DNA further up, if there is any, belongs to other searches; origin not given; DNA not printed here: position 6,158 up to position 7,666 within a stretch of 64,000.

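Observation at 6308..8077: Exported RNase III paralog with two dsRBDs and a long disordered tail: a candidate host-dsRNA-targeting effector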

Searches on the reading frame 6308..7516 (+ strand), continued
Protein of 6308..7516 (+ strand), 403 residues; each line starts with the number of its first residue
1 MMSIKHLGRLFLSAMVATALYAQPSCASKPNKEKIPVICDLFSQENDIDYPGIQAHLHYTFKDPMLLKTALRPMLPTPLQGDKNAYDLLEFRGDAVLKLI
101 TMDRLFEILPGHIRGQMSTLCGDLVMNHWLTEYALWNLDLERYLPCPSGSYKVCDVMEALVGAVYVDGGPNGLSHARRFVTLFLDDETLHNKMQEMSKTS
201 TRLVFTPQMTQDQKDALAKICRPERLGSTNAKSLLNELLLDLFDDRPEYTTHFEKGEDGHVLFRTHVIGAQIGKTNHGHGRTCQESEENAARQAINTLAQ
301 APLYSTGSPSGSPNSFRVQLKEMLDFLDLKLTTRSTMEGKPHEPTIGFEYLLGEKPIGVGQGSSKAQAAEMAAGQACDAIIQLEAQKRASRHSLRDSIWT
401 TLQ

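Call 49: search_protein_families(library=pfam, proteins=[P0040, P0041, P0042, P0043, P0044, P0045, P0046, P0047, P0048], max_evalue=0.00001)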
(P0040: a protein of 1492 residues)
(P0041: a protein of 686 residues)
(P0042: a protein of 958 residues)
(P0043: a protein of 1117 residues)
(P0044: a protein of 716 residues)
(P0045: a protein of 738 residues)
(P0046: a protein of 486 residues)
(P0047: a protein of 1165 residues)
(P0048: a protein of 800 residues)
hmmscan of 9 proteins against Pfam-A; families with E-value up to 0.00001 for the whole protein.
P0040 (1492 aa): 4 families
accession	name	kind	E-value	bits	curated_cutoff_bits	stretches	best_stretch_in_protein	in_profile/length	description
PF14622.11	Ribonucleas_3_3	-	1.2e-47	161.7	35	2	1019-1127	17-124/128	Ribonuclease-III-like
PF00636.31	Ribonuclease_3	-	2e-45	154.2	27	2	1025-1115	1-102/102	Ribonuclease III domain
PF00035.32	dsrm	-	8.9e-10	39.5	23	1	1319-1388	2-64/66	Double-stranded RNA binding motif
PF22935.1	RM44_endonuclase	-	5.9e-08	33.3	27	0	1016-1110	51-139/139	Large ribosomal subunit protein mL44, endonuclease domain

P0041 (686 aa): 5 families
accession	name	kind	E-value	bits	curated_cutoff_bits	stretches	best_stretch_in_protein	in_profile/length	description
PF14622.11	Ribonucleas_3_3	-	2.8e-53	179.9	35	2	462-589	1-126/128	Ribonuclease-III-like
PF00636.31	Ribonuclease_3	-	7.7e-47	158.7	27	2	485-575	1-102/102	Ribonuclease III domain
PF22935.1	RM44_endonuclase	-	1.5e-13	51.4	27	0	293-399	19-138/139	Large ribosomal subunit protein mL44, endonuclease domain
PF02170.28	PAZ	-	4.4e-13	49.7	28.8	1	144-254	18-103/123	PAZ domain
PF00035.32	dsrm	-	9.8e-06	26.5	23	0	602-666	1-64/66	Double-stranded RNA binding motif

P0042 (958 aa): 3 families
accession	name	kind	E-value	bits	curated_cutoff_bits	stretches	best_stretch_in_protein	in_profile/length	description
PF14622.11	Ribonucleas_3_3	-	2.4e-28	99.3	35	2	529-646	2-126/128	Ribonuclease-III-like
PF00636.31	Ribonuclease_3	-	2.2e-27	96.2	27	2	550-631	3-101/102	Ribonuclease III domain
PF22935.1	RM44_endonuclase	-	5.3e-11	43.2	27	1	521-627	29-139/139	Large ribosomal subunit protein mL44, endonuclease domain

P0043 (1117 aa): 11 families
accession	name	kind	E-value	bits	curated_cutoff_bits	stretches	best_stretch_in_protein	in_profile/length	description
PF00035.32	dsrm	-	1.4e-125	410.4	23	8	8-72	2-66/66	Double-stranded RNA binding motif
PF14709.13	DND1_DSRM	-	8.7e-23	80.9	25.7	0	262-321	5-71/80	double strand RNA binding domain from DEAD END PROTEIN 1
PF24995.1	DSRM_2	-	4.9e-15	56.2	27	0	24-73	30-78/79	dsRNA binding domain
PF25151.1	TPR_Trm732_C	-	2.7e-11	44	27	0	511-567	85-141/159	Trm732, C-terminal TPR repeats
PF08968.15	DUF1885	-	3e-10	40.7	25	0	1001-1041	2-42/133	Domain of unknown function (DUF1885)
PF22433.2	MtxA_IG-like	-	1.6e-08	34.7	26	0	1049-1077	23-50/83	Magnetotaxis protein MtxA, Immunoglobulin-like domain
PF24406.1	nSTAND_NTPase4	-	4.5e-07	30.3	27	0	254-282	2-30/58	Novel STAND NTPase 4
PF02463.25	SMC_N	-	7.5e-07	29.2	40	0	971-1060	52-135/220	RecF/RecN/SMC N terminal domain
PF23731.1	ARM_ECM29_C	-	1.3e-06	29.3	27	0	360-414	161-217/241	ECM29, C-terminal ARM-like repeats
PF17893.6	Cas9_b_hairpin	-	4.2e-06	26.8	25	0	301-333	13-45/90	CRISPR-associated endonuclease Cas9 beta-hairpin domain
PF05221.23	AdoHcyase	-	8.8e-06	25.5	25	0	237-286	244-293/299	S-adenosyl-L-homocysteine hydrolase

P0044 (716 aa): 4 families
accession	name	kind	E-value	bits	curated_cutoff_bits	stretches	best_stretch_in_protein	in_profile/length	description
PF14622.11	Ribonucleas_3_3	-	8.5e-50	168.7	35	2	506-633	1-127/128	Ribonuclease-III-like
PF00636.31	Ribonuclease_3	-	2.5e-43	147.4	27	2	347-433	1-102/102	Ribonuclease III domain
PF02170.28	PAZ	-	3.1e-15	56.6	28.8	1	153-292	11-109/123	PAZ domain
PF22935.1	RM44_endonuclase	-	4.7e-09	36.9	27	0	344-428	57-139/139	Large ribosomal subunit protein mL44, endonuclease domain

P0045 (738 aa): 4 families
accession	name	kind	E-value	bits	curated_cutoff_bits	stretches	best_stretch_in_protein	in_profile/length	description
PF00636.31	Ribonuclease_3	-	6.8e-48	162.1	27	2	505-595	1-102/102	Ribonuclease III domain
PF14622.11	Ribonucleas_3_3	-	4.2e-45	153.5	35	2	323-429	20-125/128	Ribonuclease-III-like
PF22935.1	RM44_endonuclase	-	2.9e-11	44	27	0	497-589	52-138/139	Large ribosomal subunit protein mL44, endonuclease domain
PF00035.32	dsrm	-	1.1e-08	35.9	23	1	624-697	2-65/66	Double-stranded RNA binding motif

P0046 (486 aa): 4 families
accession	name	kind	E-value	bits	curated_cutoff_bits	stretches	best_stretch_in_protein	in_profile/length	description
PF14622.11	Ribonucleas_3_3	-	5.8e-45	153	35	2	67-192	3-124/128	Ribonuclease-III-like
PF00636.31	Ribonuclease_3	-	1.8e-31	109.3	27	1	90-180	1-102/102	Ribonuclease III domain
PF00035.32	dsrm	-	9.2e-10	39.4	23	1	229-274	18-63/66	Double-stranded RNA binding motif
PF22935.1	RM44_endonuclase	-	9.9e-10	39.1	27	0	80-174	50-138/139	Large ribosomal subunit protein mL44, endonuclease domain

P0047 (1165 aa): 12 families
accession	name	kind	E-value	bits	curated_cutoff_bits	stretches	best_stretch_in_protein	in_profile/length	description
PF13087.12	AAA_12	-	6.9e-58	195.9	27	1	708-897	2-194/195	AAA domain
PF13086.12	AAA_11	-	1.2e-49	169.9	27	1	420-700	2-257/257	AAA domain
PF00636.31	Ribonuclease_3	-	4.5e-39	133.8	27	2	48-134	1-101/102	Ribonuclease III domain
PF14622.11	Ribonucleas_3_3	-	4.3e-36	124.3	35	2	22-134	2-111/128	Ribonuclease-III-like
PF13604.12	AAA_30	-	5.4e-19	69.1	27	1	420-481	2-63/191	AAA domain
PF13245.12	AAA_19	-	1.1e-14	55.1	25.1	1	432-695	7-131/134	AAA domain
PF04851.21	ResIII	-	5.5e-08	33.3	22.5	0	423-493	7-82/164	Type III restriction enzyme, res subunit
PF00642.30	zf-CCCH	-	1e-07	32.1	20.5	1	938-963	1-27/27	Zinc finger C-x8-C-x5-C-x3-H type (and similar)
PF22935.1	RM44_endonuclase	-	4e-07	30.6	27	0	27-130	25-139/139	Large ribosomal subunit protein mL44, endonuclease domain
PF00270.35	DEAD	-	9.3e-07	29.2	26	0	425-489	5-70/167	DEAD/DEAH box helicase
PF18345.7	zf_CCCH_4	-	1.8e-06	28.2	29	1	943-961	1-19/19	Zinc finger domain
PF00580.27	UvrD-helicase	-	2.2e-06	28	23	1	435-692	12-250/271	UvrD/REP helicase N-terminal domain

P0048 (800 aa): 3 families
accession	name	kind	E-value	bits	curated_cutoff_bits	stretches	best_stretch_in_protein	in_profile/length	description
PF14622.11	Ribonucleas_3_3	-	2.4e-33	115.5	35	2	198-316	1-126/128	Ribonuclease-III-like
PF00636.31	Ribonuclease_3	-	1.2e-32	113.1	27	2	218-300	1-100/102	Ribonuclease III domain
PF22935.1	RM44_endonuclase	-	9.7e-13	48.8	27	2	565-665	39-139/139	Large ribosomal subunit protein mL44, endonuclease domain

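Call 73: find_encoding_contigs(protein=P0019, flank=10000, max_places=2)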
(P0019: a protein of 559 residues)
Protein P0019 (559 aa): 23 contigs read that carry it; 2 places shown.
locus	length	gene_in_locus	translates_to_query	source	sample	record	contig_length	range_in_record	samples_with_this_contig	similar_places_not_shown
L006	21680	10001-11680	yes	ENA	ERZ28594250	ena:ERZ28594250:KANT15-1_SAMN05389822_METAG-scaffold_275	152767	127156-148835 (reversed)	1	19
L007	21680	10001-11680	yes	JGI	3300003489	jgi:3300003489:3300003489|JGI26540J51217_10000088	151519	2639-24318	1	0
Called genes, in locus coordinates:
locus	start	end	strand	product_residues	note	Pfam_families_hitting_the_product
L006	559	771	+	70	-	PF02604:PhdYeFM_antitox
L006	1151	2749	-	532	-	-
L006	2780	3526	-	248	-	-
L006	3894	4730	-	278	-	-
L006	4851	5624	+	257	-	PF03372:Exo_endo_phos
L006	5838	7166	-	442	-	PF07690:MFS_1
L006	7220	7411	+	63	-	-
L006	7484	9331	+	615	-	PF00082:Peptidase_S8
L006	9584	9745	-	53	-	-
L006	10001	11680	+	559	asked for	PF14622:Ribonucleas_3_3 (weak), PF00636:Ribonuclease_3, PF00035:dsrm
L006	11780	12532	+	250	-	PF20772:TACO1_YebC_N, PF01709:Transcrip_reg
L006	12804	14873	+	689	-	PF17191:RecG_wedge, PF00270:DEAD, PF04851:ResIII, PF00271:Helicase_C, PF19833:RecG_dom3_C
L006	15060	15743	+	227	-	PF01863:YgjP-like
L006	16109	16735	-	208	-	-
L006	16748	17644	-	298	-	PF02470:MlaD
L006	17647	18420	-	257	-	PF00005:ABC_tran, PF13304:AAA_21 (faint)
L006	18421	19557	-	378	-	PF01740:STAS (weak), PF02405:MlaE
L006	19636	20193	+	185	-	PF13238:AAA_18, PF13671:AAA_33 (weak), PF01202:SKI, PF13189:Cytidylate_kin2 (faint)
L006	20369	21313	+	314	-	PF04333:MlaA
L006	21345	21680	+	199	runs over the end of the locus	PF05494:MlaC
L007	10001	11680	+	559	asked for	PF14622:Ribonucleas_3_3 (weak), PF00636:Ribonuclease_3, PF00035:dsrm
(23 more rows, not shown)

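Call 74: find_encoding_contigs(protein=P0012, flank=10000, max_places=2)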
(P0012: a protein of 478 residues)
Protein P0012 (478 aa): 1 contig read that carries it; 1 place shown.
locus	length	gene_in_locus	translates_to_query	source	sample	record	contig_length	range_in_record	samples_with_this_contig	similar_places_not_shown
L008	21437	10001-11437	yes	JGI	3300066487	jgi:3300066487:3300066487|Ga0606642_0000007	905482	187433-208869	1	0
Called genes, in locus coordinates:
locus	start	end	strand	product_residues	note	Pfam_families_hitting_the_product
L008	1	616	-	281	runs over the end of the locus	-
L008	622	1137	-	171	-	PF02472:ExbD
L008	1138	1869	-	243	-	PF01618:MotA_ExbB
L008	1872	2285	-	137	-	PF13279:4HBT_2, PF03061:4HBT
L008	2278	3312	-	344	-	PF06068:TIP49 (weak), PF05496:RuvB_N, PF00004:AAA, PF07728:AAA_5 (faint), PF17864:AAA_lid_4, PF05491:WHD_RuvB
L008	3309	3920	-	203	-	PF01330:RuvA_N, PF14520:HHH_5, PF07499:RuvA_C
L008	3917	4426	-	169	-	PF02075:RuvC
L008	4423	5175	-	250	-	PF20772:TACO1_YebC_N, PF01709:Transcrip_reg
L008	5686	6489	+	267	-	PF01571:GCV_T (weak), PF25455:Beta-barrel_CAF17_C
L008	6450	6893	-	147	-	PF00383:dCMP_cyt_deam_1, PF08211:dCMP_cyt_deam_2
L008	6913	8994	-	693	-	PF02092:tRNA_synt_2f, PF05746:DALR_1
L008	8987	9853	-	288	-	PF02091:tRNA-synt_2e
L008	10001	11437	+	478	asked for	PF14622:Ribonucleas_3_3 (weak), PF00636:Ribonuclease_3, PF00035:dsrm (weak)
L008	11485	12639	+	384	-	PF00805:Pentapeptide, PF13599:Pentapeptide_4, PF25296:Decapeptide, PF13576:Pentapeptide_3 (weak), PF00805:Pentapeptide, PF01713:Smr (faint)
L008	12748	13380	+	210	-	-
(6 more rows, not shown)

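Call 75: fold_search(model_id=the predicted structure, library=viral)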
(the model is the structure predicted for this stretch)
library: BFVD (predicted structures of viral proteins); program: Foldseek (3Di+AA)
matches with E <= 10: 1136; with E <= 0.001: 26
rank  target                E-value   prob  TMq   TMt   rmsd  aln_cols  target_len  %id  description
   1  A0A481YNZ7            2.3e-09  1.00  0.25  0.26  23.1       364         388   14  Ribonuclease III [Pithovirus LCDPAC01]
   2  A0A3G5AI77            3.8e-08  1.00  0.26  0.21  26.2       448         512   11  RNAse III [Solumvirus sp.]
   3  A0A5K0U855            4.8e-08  1.00  0.29  0.23  20.1       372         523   15  Ribonuclease 3 [Yasminevirus sp. GU-2018]
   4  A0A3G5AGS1            5.1e-08  1.00  0.25  0.19  22.4       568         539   11  Putative ribonuclease 3 [Satyrvirus sp.]
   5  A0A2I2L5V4            8.4e-08  1.00  0.27  0.20  24.2       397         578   13  Ribonuclease III [Orpheovirus IHUMI-LCC2]
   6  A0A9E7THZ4            9.3e-08  1.00  0.26  0.28  23.5       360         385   14  RNAseIII [Largemouth bass virus]
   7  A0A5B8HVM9            1.4e-07  1.00  0.29  0.39  16.1       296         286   16  Uncharacterized protein [Mimiviridae sp. ChoanoV1]
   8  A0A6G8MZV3            1.6e-07  1.00  0.25  0.29  23.0       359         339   16  Ribonuclease III [Cedratvirus kamchatka]
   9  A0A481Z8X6            2.6e-07  1.00  0.22  0.16  25.0       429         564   12  Ribonuclease III [Pithovirus LCPAC302]
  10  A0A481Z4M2            5.3e-07  1.00  0.24  0.21  18.9       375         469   14  Ribonuclease III [Pithovirus LCPAC103]
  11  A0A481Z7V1            9.7e-07  1.00  0.26  0.19  22.3       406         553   16  Ribonuclease III [Pithovirus LCPAC304]
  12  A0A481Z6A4            1.9e-06  1.00  0.24  0.19  23.2       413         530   12  Ribonuclease III [Pithovirus LCPAC104]
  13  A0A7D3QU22            3.4e-06  1.00  0.26  0.28  16.9       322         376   17  Ribonuclease III [Fadolivirus FV1/VV64]
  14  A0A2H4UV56            4.0e-06  1.00  0.25  0.17  20.9       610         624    9  Ribonuclease 3 [Bodo saltans virus]
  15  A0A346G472            8.0e-06  1.00  0.17  0.31  15.6       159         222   21  (no name in the UniProt tables at hand)
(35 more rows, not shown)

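Call 87: predict_structure(alignment_id=A4)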
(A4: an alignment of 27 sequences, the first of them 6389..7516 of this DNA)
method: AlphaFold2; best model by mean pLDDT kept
length: 376 residues; sequences in the alignment: 27
mean_pLDDT: 90.3   pTM: 0.83
mean pLDDT of the five models: 90.3, 89.3, 89.0, 88.6, 88.5
residues with pLDDT >= 90: 251; 70-90: 113; 50-70: 10; < 50: 2
segments of 3 or more residues with pLDDT < 50: none
pLDDT, mean of each block of 10 residues (from residue 1): 73 95 93 95 97 96 97 90 79 83 87 95 94 98 95 86 82 68 88 93 94 89 92 93 87 94 95 88 81 95 94 83 96 95 97 95 92 86
secondary structure, 60 per line:
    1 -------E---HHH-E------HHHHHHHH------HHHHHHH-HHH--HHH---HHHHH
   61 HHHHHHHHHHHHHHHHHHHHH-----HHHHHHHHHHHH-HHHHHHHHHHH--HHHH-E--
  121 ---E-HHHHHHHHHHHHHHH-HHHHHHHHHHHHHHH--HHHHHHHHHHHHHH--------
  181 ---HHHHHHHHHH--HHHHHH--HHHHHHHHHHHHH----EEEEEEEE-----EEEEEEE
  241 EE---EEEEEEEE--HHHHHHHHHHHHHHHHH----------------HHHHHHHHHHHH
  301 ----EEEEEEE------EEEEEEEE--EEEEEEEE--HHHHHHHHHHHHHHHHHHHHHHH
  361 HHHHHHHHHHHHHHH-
elements in order: H23-30 H37-43 H56-81 H87-98 H100-110 H113-116 H126-140 H142-156 H159-172 H184-193 H196-201 H204-216 E221-228 E234-242 E246-253 H256-272 H289-300 E305-311 E318-325 E328-335 H338-375

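Call 91: fold_search(model_id=the predicted structure, library=pdb)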
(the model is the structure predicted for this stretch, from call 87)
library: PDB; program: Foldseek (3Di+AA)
matches with E <= 10: 1003; with E <= 0.001: 81
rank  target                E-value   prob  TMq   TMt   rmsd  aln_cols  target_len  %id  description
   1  1rc7_A                3.1e-10  1.00  0.31  0.50  17.6       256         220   22  Crystal structure of RNase III Mutant E110K from Aquifex Aeolicus complexed with ds-RNA at 2.15 Angstrom Resolution (released 2004-03-30)
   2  1yz9_B                3.6e-10  1.00  0.33  0.55  17.7       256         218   22  Crystal structure of RNase III mutant E110Q from Aquifex aeolicus complexed with double stranded RNA at 2.1-Angstrom R (released 2005-11-22)
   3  1yz9_A                6.2e-10  1.00  0.30  0.49  18.6       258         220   22  Crystal structure of RNase III mutant E110Q from Aquifex aeolicus complexed with double stranded RNA at 2.1-Angstrom R (released 2005-11-22)
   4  2ez6_A                7.5e-10  1.00  0.32  0.53  16.2       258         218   22  Crystal structure of Aquifex aeolicus RNase III (D44N) complexed with product of double-stranded RNA processing (released 2006-02-07)
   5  2nug_B                1.7e-09  1.00  0.32  0.52  16.2       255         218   23  Crystal structure of RNase III from Aquifex aeolicus complexed with ds-RNA at 1.7-Angstrom Resolution (released 2007-11-20)
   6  2nug_A                2.0e-09  1.00  0.32  0.52  16.3       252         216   23  Crystal structure of RNase III from Aquifex aeolicus complexed with ds-RNA at 1.7-Angstrom Resolution (released 2007-11-20)
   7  1yyw_A                5.1e-09  1.00  0.30  0.49  16.5       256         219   24  Crystal structure of RNase III from Aquifex aeolicus complexed with double stranded RNA at 2.8-Angstrom Resolution (released 2005-11-22)
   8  2nue_A                8.7e-09  1.00  0.33  0.53  16.7       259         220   22  Crystal structure of RNase III from Aquifex aeolicus complexed with ds-RNA at 2.9-Angstrom Resolution (released 2007-11-20)
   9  1yyk_A                8.7e-09  1.00  0.29  0.47  17.5       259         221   23  Crystal structure of RNase III from Aquifex Aeolicus complexed with double-stranded RNA at 2.5-angstrom resolution (released 2005-11-22)
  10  1yyo_B                1.4e-08  1.00  0.33  0.55  16.6       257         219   22  Crystal structure of RNase III mutant E110K from Aquifex aeolicus complexed with double-stranded RNA at 2.9-Angstrom R (released 2005-11-22)
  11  1yyw_C                2.1e-08  1.00  0.31  0.52  15.9       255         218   23  Crystal structure of RNase III from Aquifex aeolicus complexed with double stranded RNA at 2.8-Angstrom Resolution (released 2005-11-22)
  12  9kbz_A                2.2e-08  1.00  0.29  0.08  24.5       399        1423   18  Cryo-EM structure of DCL4-DRB4CTD-dsRNA complex (released 2026-02-18)
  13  2nue_B                2.7e-08  1.00  0.32  0.53  17.6       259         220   22  Crystal structure of RNase III from Aquifex aeolicus complexed with ds-RNA at 2.9-Angstrom Resolution (released 2007-11-20)
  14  5b16_A                5.1e-08  1.00  0.29  0.16  19.2       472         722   14  X-ray structure of DROSHA in complex with the C-terminal tail of DGCR8. (released 2016-02-03)
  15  7r97_A                1.0e-07  1.00  0.29  0.47  15.3       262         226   21  Crystal structure of postcleavge complex of Escherichia coli RNase III (released 2022-07-20)
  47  1i4s_A                1.3e-05  1.00  0.33  0.79   3.1       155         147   26  CRYSTAL STRUCTURE OF RNASE III ENDONUCLEASE DOMAIN FROM AQUIFEX AEOLICUS AT 2.15 ANGSTROM RESOLUTION (released 2001-12-19)
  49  1jfz_A                1.6e-05  1.00  0.33  0.78   3.0       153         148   26  Crystal Structure of MN(II)-Complex of RNAse III Endonuclease Domain from Aquifex Aeolicus at 2.10 Angstrom Resolution (released 2001-12-19)
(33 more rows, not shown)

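Call 93: find_encoding_contigs(protein=P0014, flank=3000, max_places=2)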
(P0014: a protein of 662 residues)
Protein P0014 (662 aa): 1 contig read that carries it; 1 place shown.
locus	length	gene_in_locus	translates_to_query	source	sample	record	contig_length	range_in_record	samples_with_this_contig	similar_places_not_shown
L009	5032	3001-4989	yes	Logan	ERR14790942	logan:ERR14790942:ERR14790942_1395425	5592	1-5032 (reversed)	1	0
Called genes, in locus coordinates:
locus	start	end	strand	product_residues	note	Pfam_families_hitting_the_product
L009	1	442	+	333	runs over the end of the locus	?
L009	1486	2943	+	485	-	PF13091:PLDc_2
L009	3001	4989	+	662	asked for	PF00636:Ribonuclease_3, PF14622:Ribonucleas_3_3 (weak), PF00035:dsrm (weak)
